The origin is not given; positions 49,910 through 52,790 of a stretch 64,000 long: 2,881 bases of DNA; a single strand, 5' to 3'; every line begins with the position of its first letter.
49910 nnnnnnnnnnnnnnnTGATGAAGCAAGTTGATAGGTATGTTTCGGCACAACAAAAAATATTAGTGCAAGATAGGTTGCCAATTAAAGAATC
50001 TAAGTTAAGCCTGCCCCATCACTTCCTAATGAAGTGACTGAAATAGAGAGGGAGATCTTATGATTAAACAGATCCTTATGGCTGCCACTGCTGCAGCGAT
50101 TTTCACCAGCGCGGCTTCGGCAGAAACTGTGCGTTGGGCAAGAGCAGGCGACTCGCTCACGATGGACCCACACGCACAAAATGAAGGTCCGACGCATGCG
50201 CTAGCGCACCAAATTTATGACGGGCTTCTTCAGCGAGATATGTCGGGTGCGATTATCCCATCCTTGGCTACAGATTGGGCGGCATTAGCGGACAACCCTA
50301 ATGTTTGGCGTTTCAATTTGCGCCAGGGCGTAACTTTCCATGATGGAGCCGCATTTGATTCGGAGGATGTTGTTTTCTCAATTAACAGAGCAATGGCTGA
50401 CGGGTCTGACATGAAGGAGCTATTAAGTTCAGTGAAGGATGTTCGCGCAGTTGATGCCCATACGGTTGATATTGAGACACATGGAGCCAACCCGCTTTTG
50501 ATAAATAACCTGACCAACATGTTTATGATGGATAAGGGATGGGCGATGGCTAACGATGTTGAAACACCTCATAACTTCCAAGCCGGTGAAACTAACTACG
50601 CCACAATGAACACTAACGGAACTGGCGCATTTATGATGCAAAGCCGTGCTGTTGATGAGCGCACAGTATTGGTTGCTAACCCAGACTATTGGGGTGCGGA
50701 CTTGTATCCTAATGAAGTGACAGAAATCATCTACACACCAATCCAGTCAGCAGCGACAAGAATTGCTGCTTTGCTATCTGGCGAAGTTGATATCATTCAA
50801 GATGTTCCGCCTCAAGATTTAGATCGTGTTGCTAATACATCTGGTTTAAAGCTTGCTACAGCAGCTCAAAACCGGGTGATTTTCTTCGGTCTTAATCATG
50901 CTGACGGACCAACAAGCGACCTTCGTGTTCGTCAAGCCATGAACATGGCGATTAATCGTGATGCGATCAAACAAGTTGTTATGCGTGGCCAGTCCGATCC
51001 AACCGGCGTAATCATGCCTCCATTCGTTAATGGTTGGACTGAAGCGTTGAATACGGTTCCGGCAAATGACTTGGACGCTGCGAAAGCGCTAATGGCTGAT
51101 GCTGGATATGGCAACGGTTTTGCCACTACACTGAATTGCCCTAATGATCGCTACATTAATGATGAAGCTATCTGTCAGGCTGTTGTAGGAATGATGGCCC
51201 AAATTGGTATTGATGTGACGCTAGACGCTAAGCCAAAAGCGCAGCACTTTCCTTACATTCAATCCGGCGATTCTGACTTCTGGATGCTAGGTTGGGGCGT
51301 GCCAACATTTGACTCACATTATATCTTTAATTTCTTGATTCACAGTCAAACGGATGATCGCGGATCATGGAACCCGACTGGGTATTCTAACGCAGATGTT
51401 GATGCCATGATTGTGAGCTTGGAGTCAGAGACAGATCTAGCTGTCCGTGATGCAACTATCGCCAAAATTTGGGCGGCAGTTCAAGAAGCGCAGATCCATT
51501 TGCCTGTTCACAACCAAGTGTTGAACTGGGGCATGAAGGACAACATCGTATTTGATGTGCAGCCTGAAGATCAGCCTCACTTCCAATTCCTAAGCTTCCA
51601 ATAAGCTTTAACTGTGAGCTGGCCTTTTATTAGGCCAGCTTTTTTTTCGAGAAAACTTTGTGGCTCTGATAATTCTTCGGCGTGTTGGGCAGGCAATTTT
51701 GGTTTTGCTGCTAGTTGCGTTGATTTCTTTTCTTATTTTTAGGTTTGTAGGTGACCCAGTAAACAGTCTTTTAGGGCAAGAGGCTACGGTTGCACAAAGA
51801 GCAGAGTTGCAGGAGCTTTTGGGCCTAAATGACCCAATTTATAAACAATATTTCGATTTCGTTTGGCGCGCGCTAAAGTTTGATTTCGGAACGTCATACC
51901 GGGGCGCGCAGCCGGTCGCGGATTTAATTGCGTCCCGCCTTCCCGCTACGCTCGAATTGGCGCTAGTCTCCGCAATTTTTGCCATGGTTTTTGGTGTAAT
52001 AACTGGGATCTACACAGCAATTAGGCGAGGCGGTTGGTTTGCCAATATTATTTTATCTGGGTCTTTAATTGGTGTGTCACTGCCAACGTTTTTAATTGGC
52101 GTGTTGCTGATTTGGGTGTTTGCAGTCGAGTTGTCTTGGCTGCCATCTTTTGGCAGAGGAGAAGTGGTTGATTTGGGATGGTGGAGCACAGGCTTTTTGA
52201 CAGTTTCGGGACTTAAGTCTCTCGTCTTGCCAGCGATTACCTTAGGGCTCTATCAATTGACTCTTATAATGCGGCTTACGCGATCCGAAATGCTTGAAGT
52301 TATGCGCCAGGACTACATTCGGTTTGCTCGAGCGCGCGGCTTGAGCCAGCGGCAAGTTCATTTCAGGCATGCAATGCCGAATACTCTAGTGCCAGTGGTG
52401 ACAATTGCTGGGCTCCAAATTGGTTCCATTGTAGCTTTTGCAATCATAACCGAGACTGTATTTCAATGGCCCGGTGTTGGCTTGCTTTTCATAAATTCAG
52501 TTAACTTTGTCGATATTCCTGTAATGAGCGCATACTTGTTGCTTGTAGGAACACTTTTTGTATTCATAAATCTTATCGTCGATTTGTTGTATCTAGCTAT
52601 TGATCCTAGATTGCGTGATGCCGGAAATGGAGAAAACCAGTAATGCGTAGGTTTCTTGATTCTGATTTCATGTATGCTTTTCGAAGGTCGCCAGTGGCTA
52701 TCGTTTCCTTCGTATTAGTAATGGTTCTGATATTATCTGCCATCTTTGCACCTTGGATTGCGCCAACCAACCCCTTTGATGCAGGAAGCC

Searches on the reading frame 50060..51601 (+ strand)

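Call 100: search_protein_families(library=pfam, proteins=[window:50060-51601:+], max_evalue=0.001)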
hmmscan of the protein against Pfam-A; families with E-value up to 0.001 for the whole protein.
window:50060-51601:+ (514 aa): 1 family
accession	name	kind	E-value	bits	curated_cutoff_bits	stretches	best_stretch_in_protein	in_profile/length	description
PF00496.27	SBP_bac_5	-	4e-85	286.6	32.4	1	65-430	2-364/368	Bacterial extracellular solute-binding proteins, family 5 Middle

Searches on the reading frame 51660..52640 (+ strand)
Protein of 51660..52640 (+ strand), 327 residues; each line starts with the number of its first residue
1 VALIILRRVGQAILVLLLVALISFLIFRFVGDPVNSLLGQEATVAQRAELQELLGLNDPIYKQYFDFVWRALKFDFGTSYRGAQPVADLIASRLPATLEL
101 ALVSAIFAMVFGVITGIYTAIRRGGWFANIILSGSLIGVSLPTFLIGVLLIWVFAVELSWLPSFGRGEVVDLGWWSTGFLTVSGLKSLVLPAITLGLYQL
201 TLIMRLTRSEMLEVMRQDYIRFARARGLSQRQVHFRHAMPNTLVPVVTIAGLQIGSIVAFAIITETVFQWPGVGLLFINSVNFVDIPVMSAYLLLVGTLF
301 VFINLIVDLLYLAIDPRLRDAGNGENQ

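Call 43: search_protein_families(library=pfam, proteins=[window:51660-52640:+], max_evalue=0.001)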
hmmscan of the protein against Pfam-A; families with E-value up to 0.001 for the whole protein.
window:51660-52640:+ (327 aa): 2 families
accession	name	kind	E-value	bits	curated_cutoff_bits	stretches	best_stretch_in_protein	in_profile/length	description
PF00528.27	BPD_transp_1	-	4.6e-39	134.5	26.4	1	112-319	1-183/184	Binding-protein-dependent transport system inner membrane component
PF19300.4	BPD_transp_1_N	-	1.1e-12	48.5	23.8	1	3-101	3-114/114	Binding-prot-dependent transport system membrane comp, N-term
